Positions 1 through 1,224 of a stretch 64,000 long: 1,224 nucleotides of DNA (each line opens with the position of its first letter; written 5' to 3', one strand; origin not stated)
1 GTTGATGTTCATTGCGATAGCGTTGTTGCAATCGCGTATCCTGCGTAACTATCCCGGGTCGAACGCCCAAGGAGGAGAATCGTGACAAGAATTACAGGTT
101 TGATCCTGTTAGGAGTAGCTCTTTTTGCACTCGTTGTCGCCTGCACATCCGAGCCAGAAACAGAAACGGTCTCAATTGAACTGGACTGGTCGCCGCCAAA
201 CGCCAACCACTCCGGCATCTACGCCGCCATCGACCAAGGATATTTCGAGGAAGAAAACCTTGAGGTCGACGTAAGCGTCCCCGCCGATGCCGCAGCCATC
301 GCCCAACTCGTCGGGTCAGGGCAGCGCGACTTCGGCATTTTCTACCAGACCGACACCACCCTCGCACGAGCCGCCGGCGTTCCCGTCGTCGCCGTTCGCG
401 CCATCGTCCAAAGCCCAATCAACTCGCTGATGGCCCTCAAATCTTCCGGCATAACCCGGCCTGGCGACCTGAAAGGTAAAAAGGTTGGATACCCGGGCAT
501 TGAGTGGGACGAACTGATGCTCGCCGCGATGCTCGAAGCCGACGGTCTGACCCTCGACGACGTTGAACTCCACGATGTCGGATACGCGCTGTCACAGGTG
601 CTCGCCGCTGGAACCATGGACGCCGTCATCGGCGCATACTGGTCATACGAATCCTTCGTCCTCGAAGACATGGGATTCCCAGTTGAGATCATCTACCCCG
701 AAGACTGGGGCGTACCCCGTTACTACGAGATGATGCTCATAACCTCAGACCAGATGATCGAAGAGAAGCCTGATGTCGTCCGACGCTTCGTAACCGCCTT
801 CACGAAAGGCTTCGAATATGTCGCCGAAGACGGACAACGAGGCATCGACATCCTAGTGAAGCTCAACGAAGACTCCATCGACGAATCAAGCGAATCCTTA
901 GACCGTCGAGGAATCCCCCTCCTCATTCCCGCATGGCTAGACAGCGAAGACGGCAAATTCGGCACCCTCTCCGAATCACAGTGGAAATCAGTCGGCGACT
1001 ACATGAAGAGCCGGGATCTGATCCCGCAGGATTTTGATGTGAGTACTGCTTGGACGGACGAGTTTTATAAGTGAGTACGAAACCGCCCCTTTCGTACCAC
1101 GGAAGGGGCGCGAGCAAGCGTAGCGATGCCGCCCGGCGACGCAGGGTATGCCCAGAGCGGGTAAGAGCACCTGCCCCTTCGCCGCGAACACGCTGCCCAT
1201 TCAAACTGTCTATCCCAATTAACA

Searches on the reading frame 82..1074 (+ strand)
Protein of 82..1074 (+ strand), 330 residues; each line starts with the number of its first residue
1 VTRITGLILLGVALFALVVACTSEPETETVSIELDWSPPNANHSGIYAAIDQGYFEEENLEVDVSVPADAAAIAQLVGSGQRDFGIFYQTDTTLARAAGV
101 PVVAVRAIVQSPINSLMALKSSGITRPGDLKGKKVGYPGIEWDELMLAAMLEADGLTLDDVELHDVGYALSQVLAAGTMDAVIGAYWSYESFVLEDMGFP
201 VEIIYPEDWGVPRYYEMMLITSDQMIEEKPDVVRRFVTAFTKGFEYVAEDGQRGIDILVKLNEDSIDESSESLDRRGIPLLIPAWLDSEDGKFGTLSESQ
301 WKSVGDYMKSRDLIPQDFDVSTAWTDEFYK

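Call 3: search_protein_families(library=pfam, proteins=[window:82-1074:+], max_evalue=1)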
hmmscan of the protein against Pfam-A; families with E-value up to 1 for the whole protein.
window:82-1074:+ (330 aa): 5 families
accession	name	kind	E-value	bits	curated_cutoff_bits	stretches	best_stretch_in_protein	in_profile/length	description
PF09084.16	NMT1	-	1e-65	222.1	20.5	1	40-250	1-212/216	NMT1/THI5 like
PF12974.12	Phosphonate-bd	-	2e-05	24.6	27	1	60-184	29-162/242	ABC transporter, phosphonate, periplasmic substrate-binding protein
PF13379.11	NMT1_2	-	6.7e-05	23.3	24.7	1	41-249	16-240/252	NMT1-like family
PF13531.11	SBP_bac_11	-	0.0048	17.1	25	1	57-237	43-209/227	Bacterial extracellular solute-binding protein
PF16868.10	NMT1_3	-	0.063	13.3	27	1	48-170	19-151/289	NMT1-like family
